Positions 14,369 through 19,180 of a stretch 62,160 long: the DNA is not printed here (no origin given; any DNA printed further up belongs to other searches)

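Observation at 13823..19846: Self-contained, translationally coupled three-gene operon built around a 1,503-aa cysteine-rich exoprotein of no recognisable family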

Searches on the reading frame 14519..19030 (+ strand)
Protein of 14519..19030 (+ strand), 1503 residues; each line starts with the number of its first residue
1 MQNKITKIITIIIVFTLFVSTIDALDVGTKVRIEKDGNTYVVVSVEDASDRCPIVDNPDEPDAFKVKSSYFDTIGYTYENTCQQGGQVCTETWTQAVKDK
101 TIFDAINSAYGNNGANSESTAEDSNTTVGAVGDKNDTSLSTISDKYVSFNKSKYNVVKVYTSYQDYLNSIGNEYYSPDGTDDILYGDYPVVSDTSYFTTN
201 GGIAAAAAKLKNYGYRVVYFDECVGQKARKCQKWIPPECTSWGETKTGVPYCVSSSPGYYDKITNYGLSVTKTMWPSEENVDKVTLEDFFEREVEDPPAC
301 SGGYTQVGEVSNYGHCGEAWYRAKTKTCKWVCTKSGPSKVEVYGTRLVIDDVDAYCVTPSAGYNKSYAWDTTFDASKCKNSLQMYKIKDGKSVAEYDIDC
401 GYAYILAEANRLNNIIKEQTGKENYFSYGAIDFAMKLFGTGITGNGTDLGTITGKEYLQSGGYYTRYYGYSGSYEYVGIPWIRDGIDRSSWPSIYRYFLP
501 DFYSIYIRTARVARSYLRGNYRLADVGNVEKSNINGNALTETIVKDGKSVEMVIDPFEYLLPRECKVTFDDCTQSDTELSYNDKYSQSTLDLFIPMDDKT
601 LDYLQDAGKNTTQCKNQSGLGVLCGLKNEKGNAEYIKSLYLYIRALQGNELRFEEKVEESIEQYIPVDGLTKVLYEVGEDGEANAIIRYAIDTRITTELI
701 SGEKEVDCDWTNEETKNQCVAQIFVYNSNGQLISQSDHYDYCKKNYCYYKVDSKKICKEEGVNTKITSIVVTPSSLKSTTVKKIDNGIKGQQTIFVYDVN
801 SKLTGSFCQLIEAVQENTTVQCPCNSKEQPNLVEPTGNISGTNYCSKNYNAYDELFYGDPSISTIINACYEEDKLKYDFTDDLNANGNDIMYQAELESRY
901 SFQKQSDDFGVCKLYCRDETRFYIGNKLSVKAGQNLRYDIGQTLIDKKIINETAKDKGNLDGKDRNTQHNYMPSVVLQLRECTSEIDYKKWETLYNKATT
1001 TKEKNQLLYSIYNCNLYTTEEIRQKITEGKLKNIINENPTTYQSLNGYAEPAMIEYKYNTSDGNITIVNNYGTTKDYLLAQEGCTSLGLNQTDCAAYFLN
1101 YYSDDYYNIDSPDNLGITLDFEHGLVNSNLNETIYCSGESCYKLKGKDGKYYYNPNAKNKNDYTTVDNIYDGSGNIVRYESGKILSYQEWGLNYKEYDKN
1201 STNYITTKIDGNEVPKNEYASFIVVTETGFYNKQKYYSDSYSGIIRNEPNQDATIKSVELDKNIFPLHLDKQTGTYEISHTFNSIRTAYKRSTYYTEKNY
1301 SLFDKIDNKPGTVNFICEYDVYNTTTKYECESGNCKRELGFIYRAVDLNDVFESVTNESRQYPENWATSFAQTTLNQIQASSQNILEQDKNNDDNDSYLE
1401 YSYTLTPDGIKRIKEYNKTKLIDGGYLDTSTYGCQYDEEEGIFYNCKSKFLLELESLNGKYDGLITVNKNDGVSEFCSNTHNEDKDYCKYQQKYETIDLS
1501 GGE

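Call 4: search_protein_families(library=pfam, proteins=[window:14519-19030:+], max_evalue=1)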
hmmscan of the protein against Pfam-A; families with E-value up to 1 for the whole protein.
window:14519-19030:+ (1503 aa): 0 families

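Call 5: search_protein_families(library=ncbifam, proteins=[window:14519-19030:+], max_evalue=1)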
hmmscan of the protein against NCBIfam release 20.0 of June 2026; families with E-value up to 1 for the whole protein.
window:14519-19030:+ (1503 aa): 0 families

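Call 6: search_protein_families(library=phrogs, proteins=[window:14519-19030:+], max_evalue=1)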
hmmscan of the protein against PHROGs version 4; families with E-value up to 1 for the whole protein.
window:14519-19030:+ (1503 aa): 0 families

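Call 9: find_homologous_proteins(query=window:14519-19030:+)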
Query window:14519-19030:+ (1503 aa): 5 proteins with E <= 0.001 among 8000 candidates.
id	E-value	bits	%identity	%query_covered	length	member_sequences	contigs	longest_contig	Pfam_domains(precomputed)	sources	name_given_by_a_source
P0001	0.0e+0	3137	90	100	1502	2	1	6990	-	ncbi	ncbi:MAG: hypothetical protein ACI33S_05805 [Bacilli bacterium]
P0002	0.0e+0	2284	68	99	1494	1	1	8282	-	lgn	-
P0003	0.0e+0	1899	60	100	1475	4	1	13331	-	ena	-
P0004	0.0e+0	1792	58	100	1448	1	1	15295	-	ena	-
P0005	0.0e+0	1274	46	99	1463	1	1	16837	-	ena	-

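Call 11: search_solved_structures(query=A1, max_evalue=10)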
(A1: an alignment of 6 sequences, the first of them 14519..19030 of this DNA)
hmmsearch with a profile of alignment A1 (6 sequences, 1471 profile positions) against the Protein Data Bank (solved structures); distinct sequences matched with E-value up to 10: 0.

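Call 12: find_encoding_contigs(protein=P0005, flank=10000, max_places=3)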
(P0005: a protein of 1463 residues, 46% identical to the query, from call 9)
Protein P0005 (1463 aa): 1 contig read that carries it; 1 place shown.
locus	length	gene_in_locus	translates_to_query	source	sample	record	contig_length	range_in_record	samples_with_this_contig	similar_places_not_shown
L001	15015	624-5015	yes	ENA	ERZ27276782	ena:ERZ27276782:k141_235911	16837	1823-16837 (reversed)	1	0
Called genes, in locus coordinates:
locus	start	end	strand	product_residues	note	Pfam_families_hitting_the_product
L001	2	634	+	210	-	?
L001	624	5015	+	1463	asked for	-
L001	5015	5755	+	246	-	PF17424:DUF5411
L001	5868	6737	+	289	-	-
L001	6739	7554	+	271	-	-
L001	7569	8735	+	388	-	PF00437:T2SSE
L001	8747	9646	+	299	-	-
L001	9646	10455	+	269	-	-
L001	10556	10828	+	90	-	-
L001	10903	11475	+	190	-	-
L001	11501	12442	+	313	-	-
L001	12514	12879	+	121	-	-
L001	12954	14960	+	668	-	PF27449:LtaS_N, PF00884:Sulfatase, PF01663:Phosphodiest (faint)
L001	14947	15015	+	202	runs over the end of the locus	-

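Call 13: find_encoding_contigs(protein=P0004, flank=10000, max_places=3)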
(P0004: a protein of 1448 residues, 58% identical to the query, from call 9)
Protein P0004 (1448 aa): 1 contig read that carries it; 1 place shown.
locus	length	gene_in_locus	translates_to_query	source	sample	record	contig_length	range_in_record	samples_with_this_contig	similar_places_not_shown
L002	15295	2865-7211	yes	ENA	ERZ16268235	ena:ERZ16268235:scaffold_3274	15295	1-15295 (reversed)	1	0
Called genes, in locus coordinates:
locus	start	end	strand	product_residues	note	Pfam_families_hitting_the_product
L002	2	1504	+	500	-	?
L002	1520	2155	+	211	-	-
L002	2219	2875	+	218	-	-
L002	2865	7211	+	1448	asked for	-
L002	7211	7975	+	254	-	PF17424:DUF5411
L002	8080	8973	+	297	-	-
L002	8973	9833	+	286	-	-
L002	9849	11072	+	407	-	PF00437:T2SSE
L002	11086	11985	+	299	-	-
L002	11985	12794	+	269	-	-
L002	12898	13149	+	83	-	-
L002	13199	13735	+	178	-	-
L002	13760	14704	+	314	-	-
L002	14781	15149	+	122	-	-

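Call 17: search_protein_families(library=pfam, proteins=[L001:5868-6737:+, L001:6739-7554:+, L001:7569-8735:+, L001:8747-9646:+, L001:9646-10455:+, L001:10556-10828:+, L001:10903-11475:+, L001:11501-12442:+, L001:12514-12879:+, L002:1520-2155:+], max_evalue=1)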
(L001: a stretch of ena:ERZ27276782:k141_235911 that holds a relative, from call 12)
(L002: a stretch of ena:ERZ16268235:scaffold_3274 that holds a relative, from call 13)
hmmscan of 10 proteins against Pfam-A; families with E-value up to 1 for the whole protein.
L001:5868-6737:+ (289 aa): 1 family
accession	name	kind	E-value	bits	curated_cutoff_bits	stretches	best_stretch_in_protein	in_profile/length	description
PF16976.10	RcpC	-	0.00015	22.1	28.8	1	120-205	3-94/114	Flp pilus assembly protein RcpC/CpaB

L001:6739-7554:+ (271 aa): 2 families
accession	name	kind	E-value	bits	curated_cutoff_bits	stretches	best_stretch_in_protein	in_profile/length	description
PF16976.10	RcpC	-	5.2e-05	23.6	28.8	1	117-203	6-95/114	Flp pilus assembly protein RcpC/CpaB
PF20517.3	TMEM127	-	0.033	14.7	25.3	1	6-32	41-67/113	Transmembrane protein 127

L001:7569-8735:+ (388 aa): 23 families
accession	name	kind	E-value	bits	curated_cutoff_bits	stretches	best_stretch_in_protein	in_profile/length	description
PF00437.27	T2SSE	-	2.3e-27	96.1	24.9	1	116-269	120-270/370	Type II/IV secretion system protein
PF13191.12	AAA_16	-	0.00025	22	32.6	1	131-178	16-63/167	AAA ATPase domain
PF20720.3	nSTAND3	-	0.0004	20.6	27.2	1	123-185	2-64/155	Novel STAND NTPase 3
PF00910.28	RNA_helicase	-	0.0011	19.8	21.5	1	141-167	1-27/105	RNA helicase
PF07724.20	AAA_2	-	0.0021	18.6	27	1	140-215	5-79/166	AAA domain (Cdc48 subfamily)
PF06414.18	Zeta_toxin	-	0.0078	16.1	22.3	1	141-172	19-50/199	Zeta toxin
PF03266.21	NTPase_1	-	0.0084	16.4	23.9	1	140-165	1-26/168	NTPase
PF01935.23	DUF87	-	0.015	15.9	23.2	1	143-168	28-52/220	Helicase HerA, central domain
PF07728.20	AAA_5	-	0.015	15.7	22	1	140-188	1-48/139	AAA domain (dynein-related subfamily)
PF00005.33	ABC_tran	-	0.016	16.2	25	1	141-174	14-47/137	ABC transporter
PF05729.18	NACHT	-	0.016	15.4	26.7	1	141-165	3-27/167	NACHT domain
PF13401.12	AAA_22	-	0.017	15.9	27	1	141-165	8-32/130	AAA domain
PF00270.35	DEAD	-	0.02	15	26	1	136-177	13-57/167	DEAD/DEAH box helicase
PF12774.13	AAA_6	-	0.024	14.1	25.2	1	134-177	28-71/327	Hydrolytic ATP binding site of dynein motor region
PF02492.25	cobW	-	0.026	14.6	20.7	1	141-181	3-44/180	CobW/HypB/UreG, nucleotide-binding domain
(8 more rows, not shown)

L001:8747-9646:+ (299 aa): 3 families
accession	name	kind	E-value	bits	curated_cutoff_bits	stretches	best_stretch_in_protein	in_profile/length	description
PF18181.6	SLATT_1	-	0.088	13.3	26.3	0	52-120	16-85/122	SMODS and SLOG-associating 2TM effector domain 1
PF05546.16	She9_MDM33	-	0.17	12.2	22.2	1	222-254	138-169/198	She9 / Mdm33 family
PF00487.30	FA_desaturase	-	0.22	11.7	29.7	0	59-113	129-181/253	Fatty acid desaturase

L001:9646-10455:+ (269 aa): 4 families
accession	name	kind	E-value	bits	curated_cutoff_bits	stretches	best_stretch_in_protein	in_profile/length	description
PF20990.2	DUF2207_C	-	0.087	13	33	1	203-263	94-154/247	Predicted membrane protein (DUF2207) C-terminal domain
PF10423.15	AMNp_N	-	0.12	12.5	27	1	127-158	78-109/154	Bacterial AMP nucleoside phosphorylase N-terminus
PF04246.17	RseC_MucC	-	0.13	12.6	24.4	1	51-91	48-88/130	Positive regulator of sigma(E), RseC/MucC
PF09813.14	Coa3_cc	-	0.6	10.2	27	0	61-80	7-25/48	Cytochrome c oxidase assembly factor 3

L001:10556-10828:+ (90 aa): 1 family
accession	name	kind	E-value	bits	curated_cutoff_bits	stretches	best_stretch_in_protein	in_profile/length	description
PF12553.13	DUF3742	-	0.24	11.9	27.2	1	11-34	47-70/120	Protein of unknown function (DUF3742)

L001:10903-11475:+ (190 aa): 0 families

L001:11501-12442:+ (313 aa): 0 families

L001:12514-12879:+ (121 aa): 7 families
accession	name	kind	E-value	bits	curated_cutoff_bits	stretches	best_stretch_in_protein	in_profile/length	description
PF17546.7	Defb50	-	0.011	16.1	27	0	100-114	10-24/50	Beta defensin 50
PF13687.11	DUF4153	-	0.011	15.4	27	1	14-96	114-202/373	Domain of unknown function (DUF4153)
PF07331.16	TctB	-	0.014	16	29.1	1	39-89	37-87/137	Tripartite tricarboxylate transporter TctB family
PF04789.21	DUF621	-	0.016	14.8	21.3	1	25-89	186-249/306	Protein of unknown function (DUF621)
PF00001.26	7tm_1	-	0.026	14.4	30.5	1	16-92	137-224/260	7 transmembrane receptor (rhodopsin family)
PF18895.5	T4SS_pilin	-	0.072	13.6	26.6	1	30-88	12-70/71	Type IV secretion system pilin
PF17319.7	DUF5362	-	0.45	10.9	25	0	31-92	24-87/94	Family of unknown function (DUF5362)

L002:1520-2155:+ (211 aa): 3 families
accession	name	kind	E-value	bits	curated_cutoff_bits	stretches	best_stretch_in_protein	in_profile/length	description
PF10209.14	DUF2340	-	0.025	15.4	25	1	26-79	27-77/120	Uncharacterized conserved protein (DUF2340)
PF13535.11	ATP-grasp_4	-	0.037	14.1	27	1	60-172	42-146/160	ATP-grasp domain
PF23041.1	DUF7036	-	0.38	11.8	27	0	22-49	9-36/93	Domain of unknown function (DUF7036)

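Call 18: find_related_loci(query=A1, collection=genome_contigs, flank=10000)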
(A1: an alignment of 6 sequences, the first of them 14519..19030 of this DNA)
Query A1 (1503 aa) in genome_contigs; peptide patterns used: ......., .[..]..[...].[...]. (x = any residue, [..] = any of these).
71 stretches matched a pattern; 2 encode a relative of the query (tblastn E <= 1e-3); 2 distinct loci.
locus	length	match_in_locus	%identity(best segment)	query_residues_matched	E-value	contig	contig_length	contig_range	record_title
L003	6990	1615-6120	90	1-1503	0e+0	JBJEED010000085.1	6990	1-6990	MAG: Bacilli bacterium isolate LOHA09_bin.008 NODE_6398_length_6990_cov_12.009805, whole genome shotgun sequence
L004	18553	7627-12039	60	5-1503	0e+0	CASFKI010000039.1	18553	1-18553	uncultured bacterium isolate Batch3_idba_bin.1484 genome assembly, contig: Batch3_idba_bin.1484.fa_k87_11045073, whole g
